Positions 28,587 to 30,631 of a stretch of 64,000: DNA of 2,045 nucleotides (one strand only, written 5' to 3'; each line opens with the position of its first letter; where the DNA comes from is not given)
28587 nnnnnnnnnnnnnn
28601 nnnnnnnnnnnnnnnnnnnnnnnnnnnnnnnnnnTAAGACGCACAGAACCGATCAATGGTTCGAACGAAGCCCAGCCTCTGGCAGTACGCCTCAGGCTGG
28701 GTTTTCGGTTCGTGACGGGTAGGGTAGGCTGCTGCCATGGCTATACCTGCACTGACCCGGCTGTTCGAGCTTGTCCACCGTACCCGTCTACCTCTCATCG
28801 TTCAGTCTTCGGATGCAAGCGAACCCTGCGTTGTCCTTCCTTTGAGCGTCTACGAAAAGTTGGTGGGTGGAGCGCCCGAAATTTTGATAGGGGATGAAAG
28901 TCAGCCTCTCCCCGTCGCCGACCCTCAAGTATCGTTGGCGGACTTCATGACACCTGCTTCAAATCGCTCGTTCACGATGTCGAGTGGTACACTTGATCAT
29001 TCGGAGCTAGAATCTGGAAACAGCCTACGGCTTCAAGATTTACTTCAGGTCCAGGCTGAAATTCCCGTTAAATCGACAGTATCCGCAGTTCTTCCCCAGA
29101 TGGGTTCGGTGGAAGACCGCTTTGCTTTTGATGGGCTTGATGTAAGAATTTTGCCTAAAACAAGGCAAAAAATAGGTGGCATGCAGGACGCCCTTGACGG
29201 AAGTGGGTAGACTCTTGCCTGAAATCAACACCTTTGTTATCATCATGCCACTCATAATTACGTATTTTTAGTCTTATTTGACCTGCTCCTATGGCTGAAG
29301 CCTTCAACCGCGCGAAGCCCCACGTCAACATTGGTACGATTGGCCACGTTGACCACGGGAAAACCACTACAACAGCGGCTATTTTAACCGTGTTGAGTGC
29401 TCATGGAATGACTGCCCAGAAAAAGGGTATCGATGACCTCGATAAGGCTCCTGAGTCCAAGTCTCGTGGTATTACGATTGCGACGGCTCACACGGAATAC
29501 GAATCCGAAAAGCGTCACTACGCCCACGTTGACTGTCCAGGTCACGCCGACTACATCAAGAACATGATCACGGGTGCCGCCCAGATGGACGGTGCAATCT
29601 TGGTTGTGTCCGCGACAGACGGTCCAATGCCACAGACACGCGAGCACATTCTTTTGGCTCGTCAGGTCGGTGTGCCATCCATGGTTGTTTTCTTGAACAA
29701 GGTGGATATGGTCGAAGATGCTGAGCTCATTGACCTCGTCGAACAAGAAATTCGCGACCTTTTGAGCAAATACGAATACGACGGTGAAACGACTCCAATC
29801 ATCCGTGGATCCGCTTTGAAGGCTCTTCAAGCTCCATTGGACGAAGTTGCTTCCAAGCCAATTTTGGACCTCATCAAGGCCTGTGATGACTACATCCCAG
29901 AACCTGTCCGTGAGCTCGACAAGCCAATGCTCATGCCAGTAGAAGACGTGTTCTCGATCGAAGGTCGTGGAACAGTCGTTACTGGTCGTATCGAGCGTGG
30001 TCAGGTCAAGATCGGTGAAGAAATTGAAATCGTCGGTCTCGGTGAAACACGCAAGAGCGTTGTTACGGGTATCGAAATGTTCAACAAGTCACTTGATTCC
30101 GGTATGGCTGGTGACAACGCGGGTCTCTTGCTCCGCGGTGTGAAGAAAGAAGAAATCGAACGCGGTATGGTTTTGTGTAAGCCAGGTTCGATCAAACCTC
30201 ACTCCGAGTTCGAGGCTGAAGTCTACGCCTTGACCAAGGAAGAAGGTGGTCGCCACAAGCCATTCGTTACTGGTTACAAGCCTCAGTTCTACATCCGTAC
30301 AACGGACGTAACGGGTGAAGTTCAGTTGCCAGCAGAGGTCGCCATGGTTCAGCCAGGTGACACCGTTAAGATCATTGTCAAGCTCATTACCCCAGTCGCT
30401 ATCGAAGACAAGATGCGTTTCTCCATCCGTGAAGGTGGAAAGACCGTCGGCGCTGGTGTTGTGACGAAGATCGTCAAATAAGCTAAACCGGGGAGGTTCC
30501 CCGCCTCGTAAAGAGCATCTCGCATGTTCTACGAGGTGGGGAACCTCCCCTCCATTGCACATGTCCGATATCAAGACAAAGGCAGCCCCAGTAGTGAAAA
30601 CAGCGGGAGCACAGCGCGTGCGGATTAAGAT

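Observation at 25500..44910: Native genes lack Shine-Dalgarno sites and carry a pyrimidine tract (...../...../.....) directly abutting ATG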

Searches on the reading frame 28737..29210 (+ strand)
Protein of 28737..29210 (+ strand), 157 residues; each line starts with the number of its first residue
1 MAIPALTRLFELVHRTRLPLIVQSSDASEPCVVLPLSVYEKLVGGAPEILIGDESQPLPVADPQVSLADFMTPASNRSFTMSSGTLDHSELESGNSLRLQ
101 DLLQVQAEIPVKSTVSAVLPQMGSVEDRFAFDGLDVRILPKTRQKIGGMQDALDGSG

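Call 80: search_protein_families(library=pfam, proteins=[window:28737-29210:+], max_evalue=0.01)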
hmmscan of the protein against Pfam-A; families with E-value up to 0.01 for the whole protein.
window:28737-29210:+ (157 aa): 0 families

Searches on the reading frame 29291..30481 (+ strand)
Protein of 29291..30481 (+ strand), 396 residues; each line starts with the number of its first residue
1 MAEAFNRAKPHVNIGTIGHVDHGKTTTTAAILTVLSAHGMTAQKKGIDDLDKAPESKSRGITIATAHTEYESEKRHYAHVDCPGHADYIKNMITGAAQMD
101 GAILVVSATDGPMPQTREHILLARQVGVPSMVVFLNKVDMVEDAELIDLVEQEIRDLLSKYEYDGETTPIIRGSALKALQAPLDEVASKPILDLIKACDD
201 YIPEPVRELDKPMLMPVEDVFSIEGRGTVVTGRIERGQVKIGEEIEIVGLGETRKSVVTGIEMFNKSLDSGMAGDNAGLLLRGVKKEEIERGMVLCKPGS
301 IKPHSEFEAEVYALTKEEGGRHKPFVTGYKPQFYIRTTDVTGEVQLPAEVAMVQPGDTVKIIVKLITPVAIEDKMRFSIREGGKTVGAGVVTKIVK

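Call 8: find_encoding_contigs(protein=window:29291-30481:+, flank=10000, max_places=6)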
Protein window:29291-30481:+ (396 aa): 6 contigs read that carry it; 5 places shown.
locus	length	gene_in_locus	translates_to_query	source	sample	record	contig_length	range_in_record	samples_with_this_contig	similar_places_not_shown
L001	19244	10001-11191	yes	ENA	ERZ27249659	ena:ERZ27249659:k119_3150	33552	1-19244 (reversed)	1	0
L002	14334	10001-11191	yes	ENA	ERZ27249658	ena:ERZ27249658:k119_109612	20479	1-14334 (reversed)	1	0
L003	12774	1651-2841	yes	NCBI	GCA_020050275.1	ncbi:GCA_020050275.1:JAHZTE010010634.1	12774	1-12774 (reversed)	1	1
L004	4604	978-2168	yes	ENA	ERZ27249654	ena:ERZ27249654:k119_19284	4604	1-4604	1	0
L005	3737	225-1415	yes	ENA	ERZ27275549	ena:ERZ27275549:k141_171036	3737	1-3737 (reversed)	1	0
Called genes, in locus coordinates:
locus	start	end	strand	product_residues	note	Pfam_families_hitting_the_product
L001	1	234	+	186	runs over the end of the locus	PF01551:Peptidase_M23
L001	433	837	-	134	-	-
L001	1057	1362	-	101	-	-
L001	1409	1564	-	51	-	-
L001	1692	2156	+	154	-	-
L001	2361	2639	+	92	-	PF00216:Bac_DNA_binding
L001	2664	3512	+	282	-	PF18306:LDcluster4, PF03641:Lysine_decarbox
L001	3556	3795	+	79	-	-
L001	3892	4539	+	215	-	PF02163:Peptidase_M50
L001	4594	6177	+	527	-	-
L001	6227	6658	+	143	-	PF00164:Ribosom_S12_S23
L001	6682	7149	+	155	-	PF00177:Ribosomal_S7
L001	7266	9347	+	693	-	PF00009:GTP_EFTU, PF03144:GTP_EFTU_D2, PF22042:EF-G_D2, PF14492:EFG_III, PF16658:RF3_C (weak), PF03764:EFG_IV, PF00679:EFG_C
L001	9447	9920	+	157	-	-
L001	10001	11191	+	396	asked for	PF00009:GTP_EFTU, PF03144:GTP_EFTU_D2, PF03143:GTP_EFTU_D3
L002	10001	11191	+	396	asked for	PF00009:GTP_EFTU, PF03144:GTP_EFTU_D2, PF03143:GTP_EFTU_D3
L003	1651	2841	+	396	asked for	PF00009:GTP_EFTU, PF03144:GTP_EFTU_D2, PF03143:GTP_EFTU_D3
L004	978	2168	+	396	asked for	PF00009:GTP_EFTU, PF03144:GTP_EFTU_D2, PF03143:GTP_EFTU_D3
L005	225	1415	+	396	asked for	PF00009:GTP_EFTU, PF03144:GTP_EFTU_D2, PF03143:GTP_EFTU_D3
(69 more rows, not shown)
